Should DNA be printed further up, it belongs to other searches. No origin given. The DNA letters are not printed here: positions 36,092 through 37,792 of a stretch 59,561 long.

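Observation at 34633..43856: Five-gene composite operon: hsdR / OLD-type ATPase-nuclease / hsdM-S fusion / DUF2130 / zinc-ribbon orphan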

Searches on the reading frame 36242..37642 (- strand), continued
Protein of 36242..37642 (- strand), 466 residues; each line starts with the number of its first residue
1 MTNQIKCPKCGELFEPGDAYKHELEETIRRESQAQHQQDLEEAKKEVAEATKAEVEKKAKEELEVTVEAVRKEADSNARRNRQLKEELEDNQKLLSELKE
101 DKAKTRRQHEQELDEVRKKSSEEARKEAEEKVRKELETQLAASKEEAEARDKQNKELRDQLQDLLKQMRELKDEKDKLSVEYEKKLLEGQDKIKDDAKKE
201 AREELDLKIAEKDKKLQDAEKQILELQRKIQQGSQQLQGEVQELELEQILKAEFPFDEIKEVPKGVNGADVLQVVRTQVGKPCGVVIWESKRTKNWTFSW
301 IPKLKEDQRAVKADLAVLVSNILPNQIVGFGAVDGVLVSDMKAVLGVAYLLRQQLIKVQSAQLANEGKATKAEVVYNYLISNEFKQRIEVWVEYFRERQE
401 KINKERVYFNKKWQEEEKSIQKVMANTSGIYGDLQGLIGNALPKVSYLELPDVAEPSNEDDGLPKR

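Call 53: search_protein_families(library=pfam, proteins=[L122:1625-2809:+, L122:4163-6454:+, L106:5241-8111:+, L106:8126-9880:+, L106:11194-12231:+, L106:12234-13985:+, L106:15627-18290:+, L098:7732-9981:+], max_evalue=0.0001)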
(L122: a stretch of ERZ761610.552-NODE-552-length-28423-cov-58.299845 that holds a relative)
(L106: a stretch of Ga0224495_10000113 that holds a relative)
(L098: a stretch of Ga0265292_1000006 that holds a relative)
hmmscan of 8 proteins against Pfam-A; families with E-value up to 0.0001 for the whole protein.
L122:1625-2809:+ (395 aa): 1 family
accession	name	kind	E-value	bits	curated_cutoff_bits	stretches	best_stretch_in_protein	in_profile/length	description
PF01420.25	Methylase_S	-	1.1e-20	75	22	2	61-162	58-159/168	Type I restriction modification DNA specificity domain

L122:4163-6454:+ (764 aa): 1 family
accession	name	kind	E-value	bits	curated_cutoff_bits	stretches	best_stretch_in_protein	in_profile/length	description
PF13166.12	AAA_13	-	1.3e-41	143.6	36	2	238-676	229-649/713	AAA domain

L106:5241-8111:+ (957 aa): 4 families
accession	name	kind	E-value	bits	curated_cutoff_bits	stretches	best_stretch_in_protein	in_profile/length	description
PF00176.29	SNF2-rel_dom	-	8.9e-36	123.9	24.9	1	63-306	17-263/290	SNF2-related domain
PF00271.37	Helicase_C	-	3e-20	73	23.5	1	445-551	6-110/110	Helicase conserved C-terminal domain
PF04851.21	ResIII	-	2.7e-10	40.9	22.5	1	47-205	5-162/164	Type III restriction enzyme, res subunit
PF00270.35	DEAD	-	2.1e-08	34.5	26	1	69-206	20-161/167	DEAD/DEAH box helicase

L106:8126-9880:+ (585 aa): 1 family
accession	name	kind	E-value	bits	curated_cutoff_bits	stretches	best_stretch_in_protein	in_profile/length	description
PF13589.12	HATPase_c_3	-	2.5e-27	96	25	1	21-160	1-137/137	Histidine kinase-, DNA gyrase B-, and HSP90-like ATPase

L106:11194-12231:+ (346 aa): 1 family
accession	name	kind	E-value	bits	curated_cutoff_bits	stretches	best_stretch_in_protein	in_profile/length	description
PF13289.12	SIR2_2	-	3.3e-07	30.9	24.5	1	134-274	3-103/141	SIR2-like domain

L106:12234-13985:+ (584 aa): 4 families
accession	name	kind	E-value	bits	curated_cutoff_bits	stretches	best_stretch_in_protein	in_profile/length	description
PF01935.23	DUF87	-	6.1e-28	98.8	23.2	1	149-411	2-218/220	Helicase HerA, central domain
PF05872.18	HerA_C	-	7.4e-09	35.2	22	1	429-531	260-362/502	Helicase HerA-like C-terminal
PF01580.24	FtsK_SpoIIIE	-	1.7e-06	28.1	24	0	171-193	40-62/221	FtsK/SpoIIIE family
PF10412.15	TrwB_AAD_bind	-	4.1e-05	23.1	20.5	0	170-212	15-56/387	Type IV secretion-system coupling protein DNA-binding domain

L106:15627-18290:+ (888 aa): 2 families
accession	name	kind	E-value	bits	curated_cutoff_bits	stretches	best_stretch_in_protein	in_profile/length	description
PF04851.21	ResIII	-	3.3e-20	73.1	22.5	1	52-233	20-162/164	Type III restriction enzyme, res subunit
PF18766.7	SWI2_SNF2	-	1.2e-05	25.5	26.7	1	175-283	110-204/221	SWI2/SNF2 ATPase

L098:7732-9981:+ (750 aa): 4 families
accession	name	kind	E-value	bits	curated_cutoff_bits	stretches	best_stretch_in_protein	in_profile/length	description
PF04851.21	ResIII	-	1.7e-18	67.5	22.5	1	1-189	2-163/164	Type III restriction enzyme, res subunit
PF00270.35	DEAD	-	2.8e-08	34.1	26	1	23-189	10-161/167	DEAD/DEAH box helicase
PF01637.24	ATPase_2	-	1.5e-06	28.6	33.2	1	34-165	27-129/225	ATPase domain predominantly from Archaea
PF18766.7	SWI2_SNF2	-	1e-05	25.7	26.7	1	7-242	2-209/221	SWI2/SNF2 ATPase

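Call 69: search_protein_families(library=phrogs, proteins=[window:36242-37642:-], max_evalue=0.001)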
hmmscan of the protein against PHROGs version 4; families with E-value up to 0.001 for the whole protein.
window:36242-37642:- (466 aa): 0 families

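Call 71: predict_structure(alignment_id=A3)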
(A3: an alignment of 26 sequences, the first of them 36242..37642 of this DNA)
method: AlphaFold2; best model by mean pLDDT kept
length: 466 residues; sequences in the alignment: 26
mean_pLDDT: 78.6   pTM: 0.35
mean pLDDT of the five models: 78.6, 77.8, 77.7, 75.1, 73.8
residues with pLDDT >= 90: 89; 70-90: 281; 50-70: 57; < 50: 39
segments of 3 or more residues with pLDDT < 50: 181-191, 442-446, 448-466
pLDDT, mean of each block of 10 residues (from residue 1): 58 64 78 81 79 82 86 89 90 90 89 86 83 82 82 83 76 53 47 61 78 83 79 66 84 89 71 89 91 85 89 91 85 91 91 90 77 79 86 91 91 89 81 66 45 40 40
secondary structure, 60 per line:
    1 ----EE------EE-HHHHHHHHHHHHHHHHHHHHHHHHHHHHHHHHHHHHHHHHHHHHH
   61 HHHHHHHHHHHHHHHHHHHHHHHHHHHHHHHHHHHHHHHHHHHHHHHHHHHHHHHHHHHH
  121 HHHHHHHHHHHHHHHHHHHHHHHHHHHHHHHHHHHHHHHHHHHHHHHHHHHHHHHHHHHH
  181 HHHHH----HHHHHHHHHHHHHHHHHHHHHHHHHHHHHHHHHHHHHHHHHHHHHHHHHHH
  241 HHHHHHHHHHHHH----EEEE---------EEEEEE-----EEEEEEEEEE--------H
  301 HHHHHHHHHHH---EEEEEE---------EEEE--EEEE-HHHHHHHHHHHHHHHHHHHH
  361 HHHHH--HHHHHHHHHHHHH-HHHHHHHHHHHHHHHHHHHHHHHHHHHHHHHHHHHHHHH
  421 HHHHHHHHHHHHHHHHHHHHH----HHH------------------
elements in order: H16-185 H190-253 E258-261 E271-276 E282-291 H300-311 E315-320 E330-333 E336-339 H341-365 H368-380 H382-441

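Call 75: fold_search(model_id=the predicted structure, library=pdb)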
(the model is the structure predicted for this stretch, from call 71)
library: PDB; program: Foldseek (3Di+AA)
matches with E <= 10: 407; with E <= 0.001: 0
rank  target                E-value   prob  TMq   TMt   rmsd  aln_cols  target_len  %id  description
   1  8a4c_A                2.0e-02  0.95  0.13  0.27   7.6        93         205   13  Structure of human Rep15:Rab3B complex. (released 2022-08-10)
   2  9qcc_M                2.1e-02  0.97  0.14  0.16   4.7       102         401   17  Activated XauSPARDA filament assembly with bound dsDNA substrate (released 2025-12-17)
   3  8a4c_C                2.6e-02  0.97  0.13  0.28   6.5        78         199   13  Structure of human Rep15:Rab3B complex. (released 2022-08-10)
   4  9bgk_F                4.1e-02  0.95  0.19  0.08   4.6       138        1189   13  Structure of V.cholera DdmDE (2D:1E) in complex with DNA (released 2024-10-23)
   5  8a4a_A                5.0e-02  0.94  0.12  0.25   7.3        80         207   14  Structure of human Rep15 in complex with bovine Rab3C. (released 2022-08-10)
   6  6p4o_D                7.4e-02  0.63  0.14  0.14   4.8       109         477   14  Complex of XPB helicase with Bax1 endonuclease from Sulfurisphaera tokodaii at 3.15 Angstroms resolution (released 2020-06-03)
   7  9vx6_T                9.7e-02  0.87  0.10  0.12   4.0        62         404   19  Helical structure of gRNA-tDNA SPARDA complex (released 2026-01-14)
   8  4f0p_B                1.0e-01  0.41  0.14  0.14  17.3       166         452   14  MspJI Restriction Endonuclease - P31 Form (released 2012-08-08)
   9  9ki0_A                1.1e-01  0.72  0.17  0.07   5.3       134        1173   12  structure of DdmD dimer with ssDNA with AGS (released 2025-02-19)
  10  9qcc_Y                1.4e-01  0.80  0.15  0.17   4.3       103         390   16  Activated XauSPARDA filament assembly with bound dsDNA substrate (released 2025-12-17)
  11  9khv_A                1.5e-01  0.57  0.11  0.05   4.1        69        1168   14  Structure of DdmD dimer with ssDNA without nucleotide (released 2025-02-19)
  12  8a4b_A                1.6e-01  0.75  0.13  0.26   7.0        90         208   14  Structure of human Rep15:Rab3B_Q81L complex. (released 2022-08-10)
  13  9qcc_Q                1.6e-01  0.72  0.14  0.15   5.1       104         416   15  Activated XauSPARDA filament assembly with bound dsDNA substrate (released 2025-12-17)
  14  9qcc_A                2.1e-01  0.51  0.09  0.10   4.9        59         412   15  Activated XauSPARDA filament assembly with bound dsDNA substrate (released 2025-12-17)
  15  9bf1_A                2.3e-01  0.47  0.15  0.07   5.2       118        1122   13  Structure of apo-state V. cholerae DdmD (released 2024-08-21)
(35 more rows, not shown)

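Call 78: search_solved_structures(query=A3, max_evalue=1)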
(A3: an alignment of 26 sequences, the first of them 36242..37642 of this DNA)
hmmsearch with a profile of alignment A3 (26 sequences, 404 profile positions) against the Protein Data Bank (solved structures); distinct sequences matched with E-value up to 1: 3.
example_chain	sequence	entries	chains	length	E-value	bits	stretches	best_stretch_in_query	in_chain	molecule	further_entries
7tbo_A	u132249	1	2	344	0.15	14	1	45-133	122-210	D12 LOV2-DARPin fusion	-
1mey_C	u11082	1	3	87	0.31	12.9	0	5-25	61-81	CONSENSUS ZINC FINGER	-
5xau_C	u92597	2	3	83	0.37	12.7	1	68-122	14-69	Laminin subunit gamma-1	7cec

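Call 91: search_dna_similar(query=window:36242-37642:-, collection=plasmids, mode=protein, max_rows=25, max_evalue=1e-10)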
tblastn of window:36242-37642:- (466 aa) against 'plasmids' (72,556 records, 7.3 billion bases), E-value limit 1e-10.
Records with a match: 44; places in all: 54; records where one place covers at least 80% of the query: 0.
Best place of each record, by identity: <60% 44.
By first word of the organism name: Bradyrhizobium 30; Mesorhizobium 3; Aminobacter 3; Sulfurimonas 2; Granulicella 2; Chryseobacterium 2; Aliarcobacter 1; Skermanella 1.
By predicted mobility (MOB-suite, as given by PLSDB): conjugative 19; non-mobilizable 17; mobilizable 8.
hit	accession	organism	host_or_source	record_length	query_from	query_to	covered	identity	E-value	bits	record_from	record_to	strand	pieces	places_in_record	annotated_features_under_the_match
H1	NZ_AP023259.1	Mesorhizobium sp. L-2-11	Lotus japonicus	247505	149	459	67%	44.7%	8e-66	236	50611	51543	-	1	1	DUF2130 domain-containing protein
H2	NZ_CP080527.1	Mesorhizobium sp. AR07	Oxytropis sp.,Cell culture,root nodule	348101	149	461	67%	43.1%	7e-64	231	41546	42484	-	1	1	DUF2130 domain-containing protein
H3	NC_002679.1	Mesorhizobium japonicum MAFF 303099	-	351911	149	461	67%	43.1%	2e-62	227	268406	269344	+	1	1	DUF2130 domain-containing protein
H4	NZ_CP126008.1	Bradyrhizobium elkanii USDA 94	Glycine max,soybean,root nodule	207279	143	451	66%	43.2%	1e-61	224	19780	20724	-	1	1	DUF2130 domain-containing protein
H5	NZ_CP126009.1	Bradyrhizobium elkanii USDA 94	Glycine max,soybean,root nodule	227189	143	451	66%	43.2%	1e-61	224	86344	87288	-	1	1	DUF2130 domain-containing protein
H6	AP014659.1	Bradyrhizobium diazoefficiens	-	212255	143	451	66%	42.5%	8e-61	222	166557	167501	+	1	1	uncharacterized protein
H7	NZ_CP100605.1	Bradyrhizobium sp. Ash2021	-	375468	148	456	66%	42.4%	6e-63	228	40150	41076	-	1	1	DUF2130 domain-containing protein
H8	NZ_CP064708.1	Bradyrhizobium sp. 131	Acmispon strigosus,cell culture,root ...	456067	138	466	71%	39.3%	4e-57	211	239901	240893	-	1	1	DUF2130 domain-containing protein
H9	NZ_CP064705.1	Bradyrhizobium sp. 155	Acmispon strigosus,cell culture,root ...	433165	138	466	71%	39.3%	5e-57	211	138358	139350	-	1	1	DUF2130 domain-containing protein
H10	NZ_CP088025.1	Bradyrhizobium quebecense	Glycine max cv. AC Glengarry,Cell ...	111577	148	457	67%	41.3%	2e-61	224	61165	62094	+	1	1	DUF2130 domain-containing protein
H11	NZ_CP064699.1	Bradyrhizobium sp. 183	Acmispon strigosus,cell culture,root ...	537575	148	466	68%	39.8%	2e-57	212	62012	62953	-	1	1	DUF2130 domain-containing protein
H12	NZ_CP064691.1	Bradyrhizobium sp. 192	Acmispon strigosus,cell culture,root ...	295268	148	466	68%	39.8%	3e-57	211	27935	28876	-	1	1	DUF2130 domain-containing protein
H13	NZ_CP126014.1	Bradyrhizobium japonicum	Glycine max,soybean,root nodule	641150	139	453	68%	39.7%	2e-56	209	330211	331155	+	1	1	DUF2130 domain-containing protein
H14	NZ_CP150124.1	Bradyrhizobium ottawaense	-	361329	163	451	62%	43.3%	4e-59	217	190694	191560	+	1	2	DUF2130 domain-containing protein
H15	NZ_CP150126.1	Bradyrhizobium ottawaense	Glycine max cv. AC Orford,cell ...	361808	163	451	62%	43.3%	4e-59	217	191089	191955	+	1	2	DUF2130 domain-containing protein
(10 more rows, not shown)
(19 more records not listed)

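Call 92: search_dna_similar(query=window:36242-37642:-, collection=phages, mode=protein, max_rows=15, max_evalue=1e-8)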
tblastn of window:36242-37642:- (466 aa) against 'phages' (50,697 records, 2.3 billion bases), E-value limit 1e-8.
Records with a match: 7; places in all: 7; records where one place covers at least 80% of the query: 0.
Best place of each record, by identity: <60% 7.
By first word of the organism name: Bacteriophage 7.
By host as written in the record: Helicobacter heilmannii 6; Helicobacter heilmannii ASB1.4 1.
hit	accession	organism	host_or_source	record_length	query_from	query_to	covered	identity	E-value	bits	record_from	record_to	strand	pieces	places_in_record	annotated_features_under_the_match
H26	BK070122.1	Bacteriophage sp.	Helicobacter heilmannii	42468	177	450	59%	35.8%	5e-34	141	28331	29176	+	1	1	hypothetical protein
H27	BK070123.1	Bacteriophage sp.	Helicobacter heilmannii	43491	177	450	59%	35.8%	5e-34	141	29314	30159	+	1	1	hypothetical protein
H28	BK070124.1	Bacteriophage sp.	Helicobacter heilmannii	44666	177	450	59%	35.8%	5e-34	141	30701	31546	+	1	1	hypothetical protein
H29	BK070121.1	Bacteriophage sp.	Helicobacter heilmannii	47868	177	450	59%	35.8%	5e-34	141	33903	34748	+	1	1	hypothetical protein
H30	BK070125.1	Bacteriophage sp.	Helicobacter heilmannii ASB1.4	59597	177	450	59%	35.8%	5e-34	141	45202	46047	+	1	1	hypothetical protein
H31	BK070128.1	Bacteriophage sp.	Helicobacter heilmannii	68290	177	450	59%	35.8%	5e-34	141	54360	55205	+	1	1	hypothetical protein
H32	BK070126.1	Bacteriophage sp.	Helicobacter heilmannii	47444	177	450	59%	35.5%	2e-34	142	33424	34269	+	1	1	hypothetical protein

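Call 93: get_annotated_region(hit=H1, flank=7000)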
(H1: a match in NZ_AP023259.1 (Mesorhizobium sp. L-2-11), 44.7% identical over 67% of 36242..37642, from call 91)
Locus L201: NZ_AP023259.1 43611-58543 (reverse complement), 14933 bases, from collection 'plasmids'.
description: Mesorhizobium sp. L-2-11 plasmid MesoLjLa3, complete sequence
organism: Mesorhizobium sp. L-2-11 (NCBI taxid 2744521)
taxonomy: Bacteria; Pseudomonadota; Alphaproteobacteria; Hyphomicrobiales; Phyllobacteriaceae; Mesorhizobium; Mesorhizobium sp. L-2-11
host: -; source: Lotus japonicus; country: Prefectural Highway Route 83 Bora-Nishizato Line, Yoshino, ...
typing (MOB-suite, as given by PLSDB): conjugative; relaxase MOBP,MOBP,MOBQ; mating-pair formation MPF_T
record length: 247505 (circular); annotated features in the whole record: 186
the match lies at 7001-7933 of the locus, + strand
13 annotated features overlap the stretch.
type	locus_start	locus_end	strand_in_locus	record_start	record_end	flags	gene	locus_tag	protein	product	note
CDS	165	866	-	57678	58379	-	-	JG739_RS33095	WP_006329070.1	IS6 family transposase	-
CDS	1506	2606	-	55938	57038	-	sfnG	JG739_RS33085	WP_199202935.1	dimethylsulfone monooxygenase SfnG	GO:0006790 - sulfur compound metabolic process [Evidence IEA]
CDS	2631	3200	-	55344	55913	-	msuE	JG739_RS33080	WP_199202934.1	FMN reductase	-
CDS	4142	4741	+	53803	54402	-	-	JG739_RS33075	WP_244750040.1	DUF309 domain-containing protein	-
CDS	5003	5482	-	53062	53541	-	-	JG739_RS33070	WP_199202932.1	ProQ/FinO family protein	-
CDS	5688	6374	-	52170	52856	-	-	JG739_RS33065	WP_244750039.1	hypothetical protein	-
CDS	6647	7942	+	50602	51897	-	-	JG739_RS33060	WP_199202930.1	DUF2130 domain-containing protein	-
CDS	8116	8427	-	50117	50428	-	-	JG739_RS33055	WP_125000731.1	DUF736 domain-containing protein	-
CDS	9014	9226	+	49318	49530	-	-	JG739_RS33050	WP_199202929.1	hypothetical protein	-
CDS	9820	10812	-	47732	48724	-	-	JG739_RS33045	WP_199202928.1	adenosine kinase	-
CDS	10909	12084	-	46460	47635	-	metK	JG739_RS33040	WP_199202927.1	methionine adenosyltransferase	GO:0006556 - S-adenosylmethionine biosynthetic process [Evidence IEA]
CDS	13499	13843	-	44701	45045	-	-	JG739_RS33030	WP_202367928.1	winged helix-turn-helix transcriptional regulator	-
CDS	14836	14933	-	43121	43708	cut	-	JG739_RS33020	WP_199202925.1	hypothetical protein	-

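Call 94: get_annotated_region(hit=H4, flank=7000)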
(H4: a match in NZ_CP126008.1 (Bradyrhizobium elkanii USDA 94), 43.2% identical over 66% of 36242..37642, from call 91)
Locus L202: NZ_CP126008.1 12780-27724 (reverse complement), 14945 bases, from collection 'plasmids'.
description: Bradyrhizobium elkanii USDA 94 plasmid pUSDA94-1, complete sequence
organism: Bradyrhizobium elkanii USDA 94 (NCBI taxid 398524)
taxonomy: Bacteria; Pseudomonadota; Alphaproteobacteria; Hyphomicrobiales; Nitrobacteraceae; Bradyrhizobium; Bradyrhizobium elkanii; Bradyrhizobium elkanii USDA 94
host: -; source: Glycine max,soybean,root nodule; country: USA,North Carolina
typing (MOB-suite, as given by PLSDB): conjugative; relaxase MOBP,MOBP; mating-pair formation MPF_T
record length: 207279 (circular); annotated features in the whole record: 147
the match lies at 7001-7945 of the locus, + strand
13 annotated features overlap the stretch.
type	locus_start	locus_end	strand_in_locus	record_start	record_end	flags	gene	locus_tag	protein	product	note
CDS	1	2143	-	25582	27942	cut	-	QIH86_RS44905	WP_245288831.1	TerB N-terminal domain-containing protein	-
CDS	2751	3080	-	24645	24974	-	-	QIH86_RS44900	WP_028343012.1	hypothetical protein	-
CDS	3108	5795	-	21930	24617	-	-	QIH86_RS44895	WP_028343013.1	AAA family ATPase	-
CDS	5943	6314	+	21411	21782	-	-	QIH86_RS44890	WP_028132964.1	type II toxin-antitoxin system RelE/ParE family toxin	-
CDS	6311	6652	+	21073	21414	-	-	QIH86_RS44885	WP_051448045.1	helix-turn-helix transcriptional regulator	-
CDS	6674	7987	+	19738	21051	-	-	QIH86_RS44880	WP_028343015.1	DUF2130 domain-containing protein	-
CDS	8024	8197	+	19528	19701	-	-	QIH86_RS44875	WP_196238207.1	hypothetical protein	-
CDS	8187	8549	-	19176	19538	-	-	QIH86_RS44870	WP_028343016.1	hypothetical protein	-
CDS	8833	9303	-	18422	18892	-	-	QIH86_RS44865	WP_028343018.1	hypothetical protein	-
CDS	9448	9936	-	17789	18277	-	-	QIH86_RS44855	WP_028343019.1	helix-turn-helix domain-containing protein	-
CDS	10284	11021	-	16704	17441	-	-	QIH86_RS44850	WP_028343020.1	DUF3800 domain-containing protein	-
CDS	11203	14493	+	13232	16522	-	-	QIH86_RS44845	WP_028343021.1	DEAD/DEAH box helicase family protein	-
CDS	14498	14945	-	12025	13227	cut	-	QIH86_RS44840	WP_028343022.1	toll/interleukin-1 receptor domain-containing protein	GO:0007165 - signal transduction [Evidence IEA]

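Call 95: get_annotated_region(hit=H26, flank=6000)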
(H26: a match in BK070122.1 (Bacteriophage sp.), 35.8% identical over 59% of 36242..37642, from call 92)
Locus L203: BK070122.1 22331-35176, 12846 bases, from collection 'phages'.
description: TPA_asm: Bacteriophage sp. isolate Hheilmannii35817_11 prophage genomic sequence.
organism: Bacteriophage sp. (NCBI taxid 38018)
taxonomy: Viruses
host: Helicobacter heilmannii; source: -; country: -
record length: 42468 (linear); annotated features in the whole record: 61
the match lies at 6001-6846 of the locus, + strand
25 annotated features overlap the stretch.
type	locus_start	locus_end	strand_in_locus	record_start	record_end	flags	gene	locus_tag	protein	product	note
CDS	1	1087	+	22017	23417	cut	-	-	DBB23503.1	hypothetical protein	-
CDS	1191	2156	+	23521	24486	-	-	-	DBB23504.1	hypothetical protein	-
CDS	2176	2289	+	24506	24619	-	-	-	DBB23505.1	hypothetical protein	-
CDS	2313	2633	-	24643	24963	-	-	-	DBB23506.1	hypothetical protein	-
CDS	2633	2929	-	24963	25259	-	-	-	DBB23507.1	hypothetical protein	-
CDS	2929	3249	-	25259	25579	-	-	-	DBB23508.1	hypothetical protein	-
CDS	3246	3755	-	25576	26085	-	-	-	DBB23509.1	hypothetical protein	-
CDS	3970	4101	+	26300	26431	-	-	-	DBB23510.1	hypothetical protein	-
CDS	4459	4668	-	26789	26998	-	-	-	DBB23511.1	hypothetical protein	-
CDS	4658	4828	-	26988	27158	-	-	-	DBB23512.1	hypothetical protein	-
CDS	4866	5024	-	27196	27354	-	-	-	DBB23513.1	hypothetical protein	-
CDS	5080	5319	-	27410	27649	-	-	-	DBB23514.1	Plasmid partitioning protein ParA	-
CDS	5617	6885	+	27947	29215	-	-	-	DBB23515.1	hypothetical protein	-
CDS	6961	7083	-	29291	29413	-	-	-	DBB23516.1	hypothetical protein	-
CDS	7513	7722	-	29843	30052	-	-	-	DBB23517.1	hypothetical protein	-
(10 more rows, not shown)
